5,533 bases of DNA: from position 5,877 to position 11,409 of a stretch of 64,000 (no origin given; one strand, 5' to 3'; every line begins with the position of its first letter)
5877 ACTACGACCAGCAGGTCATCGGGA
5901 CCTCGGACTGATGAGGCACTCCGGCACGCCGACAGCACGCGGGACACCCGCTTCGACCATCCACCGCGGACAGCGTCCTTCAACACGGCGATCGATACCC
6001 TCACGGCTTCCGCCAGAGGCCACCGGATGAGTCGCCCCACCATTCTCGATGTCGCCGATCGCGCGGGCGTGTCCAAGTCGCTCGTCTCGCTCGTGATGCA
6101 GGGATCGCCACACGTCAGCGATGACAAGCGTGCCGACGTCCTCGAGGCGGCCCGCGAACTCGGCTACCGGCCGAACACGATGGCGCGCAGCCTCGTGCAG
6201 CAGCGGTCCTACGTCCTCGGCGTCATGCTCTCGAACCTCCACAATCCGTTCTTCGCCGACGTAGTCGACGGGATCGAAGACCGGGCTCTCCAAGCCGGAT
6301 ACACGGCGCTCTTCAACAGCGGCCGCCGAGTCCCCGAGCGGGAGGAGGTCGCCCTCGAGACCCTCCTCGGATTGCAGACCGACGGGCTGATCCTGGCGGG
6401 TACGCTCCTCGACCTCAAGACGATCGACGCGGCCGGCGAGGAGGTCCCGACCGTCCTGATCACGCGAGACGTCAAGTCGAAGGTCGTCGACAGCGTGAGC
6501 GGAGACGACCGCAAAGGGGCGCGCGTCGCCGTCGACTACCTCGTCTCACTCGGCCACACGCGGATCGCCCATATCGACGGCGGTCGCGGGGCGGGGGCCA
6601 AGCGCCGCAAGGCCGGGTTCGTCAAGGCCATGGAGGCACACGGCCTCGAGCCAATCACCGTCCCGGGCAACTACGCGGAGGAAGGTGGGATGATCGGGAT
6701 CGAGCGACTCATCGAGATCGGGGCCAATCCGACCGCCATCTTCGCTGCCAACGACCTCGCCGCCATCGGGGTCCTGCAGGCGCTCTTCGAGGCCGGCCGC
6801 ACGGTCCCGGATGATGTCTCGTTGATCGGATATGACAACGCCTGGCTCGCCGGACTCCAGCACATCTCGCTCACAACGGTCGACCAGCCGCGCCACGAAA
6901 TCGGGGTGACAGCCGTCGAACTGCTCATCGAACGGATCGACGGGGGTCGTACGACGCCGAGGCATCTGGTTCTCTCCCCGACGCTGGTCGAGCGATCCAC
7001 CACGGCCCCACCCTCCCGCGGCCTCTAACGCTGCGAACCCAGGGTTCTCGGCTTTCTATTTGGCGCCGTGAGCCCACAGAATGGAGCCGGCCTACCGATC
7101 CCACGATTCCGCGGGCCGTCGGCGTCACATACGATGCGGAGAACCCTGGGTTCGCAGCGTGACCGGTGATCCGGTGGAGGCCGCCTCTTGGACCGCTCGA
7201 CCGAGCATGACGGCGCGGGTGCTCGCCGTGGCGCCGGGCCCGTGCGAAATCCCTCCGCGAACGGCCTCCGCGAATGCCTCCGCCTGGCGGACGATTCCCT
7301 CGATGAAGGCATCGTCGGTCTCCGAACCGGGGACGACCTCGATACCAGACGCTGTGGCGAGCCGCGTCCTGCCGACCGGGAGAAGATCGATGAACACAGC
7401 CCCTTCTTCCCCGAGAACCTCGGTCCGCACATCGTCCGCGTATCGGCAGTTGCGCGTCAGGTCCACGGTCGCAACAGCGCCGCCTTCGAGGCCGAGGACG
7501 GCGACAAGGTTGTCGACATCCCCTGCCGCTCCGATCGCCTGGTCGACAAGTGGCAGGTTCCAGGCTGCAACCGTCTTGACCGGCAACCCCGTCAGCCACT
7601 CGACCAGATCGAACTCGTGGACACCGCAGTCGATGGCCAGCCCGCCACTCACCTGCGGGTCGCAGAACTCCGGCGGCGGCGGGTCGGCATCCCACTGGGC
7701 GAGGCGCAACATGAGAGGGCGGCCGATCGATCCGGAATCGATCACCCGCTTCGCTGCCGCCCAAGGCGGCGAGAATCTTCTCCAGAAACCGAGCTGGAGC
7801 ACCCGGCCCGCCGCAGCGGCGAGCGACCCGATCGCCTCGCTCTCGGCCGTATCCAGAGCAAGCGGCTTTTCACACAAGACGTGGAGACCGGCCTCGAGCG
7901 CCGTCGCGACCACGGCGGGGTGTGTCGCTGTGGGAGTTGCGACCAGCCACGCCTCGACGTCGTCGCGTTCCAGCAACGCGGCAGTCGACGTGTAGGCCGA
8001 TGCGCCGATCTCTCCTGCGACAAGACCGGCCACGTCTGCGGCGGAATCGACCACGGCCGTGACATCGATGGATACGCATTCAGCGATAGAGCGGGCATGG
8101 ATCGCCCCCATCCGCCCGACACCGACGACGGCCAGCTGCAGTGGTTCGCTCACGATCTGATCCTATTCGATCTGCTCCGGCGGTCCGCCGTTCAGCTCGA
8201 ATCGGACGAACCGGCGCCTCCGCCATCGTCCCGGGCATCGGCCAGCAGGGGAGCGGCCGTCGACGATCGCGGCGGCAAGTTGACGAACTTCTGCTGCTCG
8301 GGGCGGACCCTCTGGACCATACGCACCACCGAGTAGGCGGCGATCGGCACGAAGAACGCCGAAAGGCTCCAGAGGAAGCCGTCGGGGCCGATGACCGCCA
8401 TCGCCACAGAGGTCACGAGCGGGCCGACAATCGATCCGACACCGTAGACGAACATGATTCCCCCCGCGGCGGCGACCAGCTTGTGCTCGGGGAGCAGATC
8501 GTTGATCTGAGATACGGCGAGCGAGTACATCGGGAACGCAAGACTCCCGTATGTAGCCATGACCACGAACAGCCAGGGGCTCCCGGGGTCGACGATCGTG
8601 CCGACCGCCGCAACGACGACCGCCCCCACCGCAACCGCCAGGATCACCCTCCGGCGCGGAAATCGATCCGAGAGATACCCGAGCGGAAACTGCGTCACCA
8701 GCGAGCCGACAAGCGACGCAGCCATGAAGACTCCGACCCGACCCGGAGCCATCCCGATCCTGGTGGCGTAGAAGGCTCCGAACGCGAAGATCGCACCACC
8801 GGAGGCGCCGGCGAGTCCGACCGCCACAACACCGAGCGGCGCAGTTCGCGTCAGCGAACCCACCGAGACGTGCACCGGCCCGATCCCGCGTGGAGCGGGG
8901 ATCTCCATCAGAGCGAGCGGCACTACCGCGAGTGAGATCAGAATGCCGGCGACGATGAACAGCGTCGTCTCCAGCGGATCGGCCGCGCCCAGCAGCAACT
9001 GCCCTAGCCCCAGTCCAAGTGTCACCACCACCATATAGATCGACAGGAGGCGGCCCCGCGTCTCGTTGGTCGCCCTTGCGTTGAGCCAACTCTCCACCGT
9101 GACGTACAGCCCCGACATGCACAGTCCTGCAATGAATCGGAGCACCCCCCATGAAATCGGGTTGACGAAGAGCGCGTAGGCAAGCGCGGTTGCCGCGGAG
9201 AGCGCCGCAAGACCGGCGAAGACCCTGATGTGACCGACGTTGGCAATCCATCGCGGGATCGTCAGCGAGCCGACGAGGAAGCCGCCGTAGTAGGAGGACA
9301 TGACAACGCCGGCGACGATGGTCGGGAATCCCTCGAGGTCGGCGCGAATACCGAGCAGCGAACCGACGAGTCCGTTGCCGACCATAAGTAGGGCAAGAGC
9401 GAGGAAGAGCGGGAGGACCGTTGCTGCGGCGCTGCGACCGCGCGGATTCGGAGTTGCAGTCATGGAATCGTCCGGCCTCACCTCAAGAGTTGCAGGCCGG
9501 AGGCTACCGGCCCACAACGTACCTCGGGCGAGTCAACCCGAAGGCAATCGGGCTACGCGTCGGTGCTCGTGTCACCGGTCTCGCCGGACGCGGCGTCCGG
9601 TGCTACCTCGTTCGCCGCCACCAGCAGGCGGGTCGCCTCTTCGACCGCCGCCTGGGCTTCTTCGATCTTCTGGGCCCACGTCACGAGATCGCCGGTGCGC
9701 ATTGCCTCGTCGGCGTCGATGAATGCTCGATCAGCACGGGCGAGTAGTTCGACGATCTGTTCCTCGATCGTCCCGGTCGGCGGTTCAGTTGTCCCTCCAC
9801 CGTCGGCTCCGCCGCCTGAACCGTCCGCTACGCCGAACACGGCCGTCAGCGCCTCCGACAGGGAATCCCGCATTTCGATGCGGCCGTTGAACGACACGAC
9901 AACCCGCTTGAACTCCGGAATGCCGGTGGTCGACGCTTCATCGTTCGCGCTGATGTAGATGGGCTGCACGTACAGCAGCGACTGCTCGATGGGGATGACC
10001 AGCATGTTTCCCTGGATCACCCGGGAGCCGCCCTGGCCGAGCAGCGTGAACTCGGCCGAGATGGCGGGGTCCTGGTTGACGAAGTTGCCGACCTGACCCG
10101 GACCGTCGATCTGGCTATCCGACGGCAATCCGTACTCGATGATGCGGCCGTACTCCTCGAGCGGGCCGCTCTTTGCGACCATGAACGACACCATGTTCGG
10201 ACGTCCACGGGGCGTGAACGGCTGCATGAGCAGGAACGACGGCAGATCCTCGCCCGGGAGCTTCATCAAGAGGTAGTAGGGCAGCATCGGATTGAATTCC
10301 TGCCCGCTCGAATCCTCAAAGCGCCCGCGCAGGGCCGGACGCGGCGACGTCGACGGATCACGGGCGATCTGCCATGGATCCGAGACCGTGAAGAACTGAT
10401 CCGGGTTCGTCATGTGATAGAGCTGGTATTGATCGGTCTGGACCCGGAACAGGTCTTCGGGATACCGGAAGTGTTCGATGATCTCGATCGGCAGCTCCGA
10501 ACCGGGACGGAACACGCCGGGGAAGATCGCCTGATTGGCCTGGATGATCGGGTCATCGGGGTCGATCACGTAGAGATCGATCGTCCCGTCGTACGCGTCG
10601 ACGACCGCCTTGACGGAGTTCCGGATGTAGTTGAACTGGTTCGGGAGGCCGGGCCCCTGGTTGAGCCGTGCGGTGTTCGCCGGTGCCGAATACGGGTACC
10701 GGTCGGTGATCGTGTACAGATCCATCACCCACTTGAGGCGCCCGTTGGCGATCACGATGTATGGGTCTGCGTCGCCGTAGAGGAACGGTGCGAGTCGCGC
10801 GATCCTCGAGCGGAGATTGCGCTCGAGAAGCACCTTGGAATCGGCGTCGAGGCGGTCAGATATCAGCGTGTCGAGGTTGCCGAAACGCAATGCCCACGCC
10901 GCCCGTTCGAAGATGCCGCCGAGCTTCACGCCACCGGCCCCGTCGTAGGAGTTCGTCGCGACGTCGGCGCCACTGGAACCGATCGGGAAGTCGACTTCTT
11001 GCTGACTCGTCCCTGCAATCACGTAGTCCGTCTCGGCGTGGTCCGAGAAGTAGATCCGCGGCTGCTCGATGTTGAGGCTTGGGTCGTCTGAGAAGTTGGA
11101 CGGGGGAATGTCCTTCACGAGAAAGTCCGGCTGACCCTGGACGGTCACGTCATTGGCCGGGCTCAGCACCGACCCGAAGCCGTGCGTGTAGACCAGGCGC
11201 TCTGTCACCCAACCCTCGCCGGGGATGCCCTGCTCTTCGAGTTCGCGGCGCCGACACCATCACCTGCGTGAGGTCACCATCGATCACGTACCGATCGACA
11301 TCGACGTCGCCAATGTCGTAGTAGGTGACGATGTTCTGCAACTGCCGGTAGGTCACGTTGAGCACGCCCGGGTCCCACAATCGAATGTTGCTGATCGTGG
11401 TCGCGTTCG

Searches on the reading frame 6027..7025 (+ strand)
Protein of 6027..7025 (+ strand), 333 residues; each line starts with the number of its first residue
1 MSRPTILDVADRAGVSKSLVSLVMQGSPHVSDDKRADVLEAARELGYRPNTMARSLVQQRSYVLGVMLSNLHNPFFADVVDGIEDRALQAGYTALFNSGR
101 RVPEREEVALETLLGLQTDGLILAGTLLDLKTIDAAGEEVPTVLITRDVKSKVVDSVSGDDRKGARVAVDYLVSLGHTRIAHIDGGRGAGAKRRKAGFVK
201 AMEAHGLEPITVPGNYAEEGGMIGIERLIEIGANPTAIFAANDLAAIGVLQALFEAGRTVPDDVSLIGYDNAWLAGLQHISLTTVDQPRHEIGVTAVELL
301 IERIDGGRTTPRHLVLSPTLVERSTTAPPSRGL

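Call 35: find_encoding_contigs(protein=window:6027-7025:+, flank=10000, max_places=4)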
Protein window:6027-7025:+ (333 aa): 1 contig read that carries it; 1 place shown.
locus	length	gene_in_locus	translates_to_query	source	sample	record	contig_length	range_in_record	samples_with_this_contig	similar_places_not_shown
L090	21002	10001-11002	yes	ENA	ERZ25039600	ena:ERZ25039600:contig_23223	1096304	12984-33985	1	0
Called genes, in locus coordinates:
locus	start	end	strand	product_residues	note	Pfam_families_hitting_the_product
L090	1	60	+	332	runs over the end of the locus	PF00389:2-Hacid_dh, PF02826:2-Hacid_dh_C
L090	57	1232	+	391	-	PF01408:GFO_IDH_MocA, PF02894:GFO_IDH_MocA_C, PF22725:GFO_IDH_MocA_C3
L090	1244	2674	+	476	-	PF00171:Aldedh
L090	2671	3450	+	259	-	PF03328:HpcH_HpaI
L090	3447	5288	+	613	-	PF02776:TPP_enzyme_N, PF00205:TPP_enzyme_M, PF02775:TPP_enzyme_C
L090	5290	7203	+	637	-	PF00294:PfkB, PF09863:DUF2090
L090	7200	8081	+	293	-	PF04962:KduI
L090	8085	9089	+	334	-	PF01408:GFO_IDH_MocA, PF22725:GFO_IDH_MocA_C3, PF02894:GFO_IDH_MocA_C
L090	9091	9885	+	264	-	PF00106:adh_short, PF08659:KR, PF13561:adh_short_C2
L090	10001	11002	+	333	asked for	PF00356:LacI, PF00532:Peripla_BP_1, PF13407:Peripla_BP_4, PF13377:Peripla_BP_3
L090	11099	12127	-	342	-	PF01408:GFO_IDH_MocA, PF02894:GFO_IDH_MocA_C, PF22725:GFO_IDH_MocA_C3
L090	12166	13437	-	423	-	PF00083:Sugar_tr (faint), PF07690:MFS_1, PF06779:MFS_4 (weak), PF07690:MFS_1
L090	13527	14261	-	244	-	PF03699:UPF0182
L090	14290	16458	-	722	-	PF03699:UPF0182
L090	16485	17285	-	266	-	-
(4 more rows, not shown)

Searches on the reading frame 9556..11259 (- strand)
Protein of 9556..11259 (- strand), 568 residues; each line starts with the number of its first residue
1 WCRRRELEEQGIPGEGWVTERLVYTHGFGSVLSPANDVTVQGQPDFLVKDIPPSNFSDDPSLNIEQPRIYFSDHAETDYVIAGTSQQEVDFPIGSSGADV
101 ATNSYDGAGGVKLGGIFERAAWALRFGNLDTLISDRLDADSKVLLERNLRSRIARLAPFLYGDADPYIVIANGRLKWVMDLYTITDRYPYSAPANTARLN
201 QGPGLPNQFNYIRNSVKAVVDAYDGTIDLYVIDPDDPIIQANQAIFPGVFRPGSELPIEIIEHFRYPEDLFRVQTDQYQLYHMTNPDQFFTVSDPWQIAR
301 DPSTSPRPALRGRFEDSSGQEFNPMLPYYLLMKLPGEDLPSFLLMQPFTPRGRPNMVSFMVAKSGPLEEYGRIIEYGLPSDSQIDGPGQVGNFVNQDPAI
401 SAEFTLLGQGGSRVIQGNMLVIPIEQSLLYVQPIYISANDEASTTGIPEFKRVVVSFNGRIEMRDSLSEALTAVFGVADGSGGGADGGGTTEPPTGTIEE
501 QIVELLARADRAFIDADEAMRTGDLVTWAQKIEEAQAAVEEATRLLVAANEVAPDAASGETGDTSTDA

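Call 27: search_protein_families(library=pfam, proteins=[window:9556-11259:-], max_evalue=0.00001)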
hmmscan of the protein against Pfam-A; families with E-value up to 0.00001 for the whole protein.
window:9556-11259:- (568 aa): 1 family
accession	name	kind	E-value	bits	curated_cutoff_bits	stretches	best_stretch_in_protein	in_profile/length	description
PF03699.18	UPF0182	-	4.3e-143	478.6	27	1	5-407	396-770/770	Uncharacterised protein family (UPF0182)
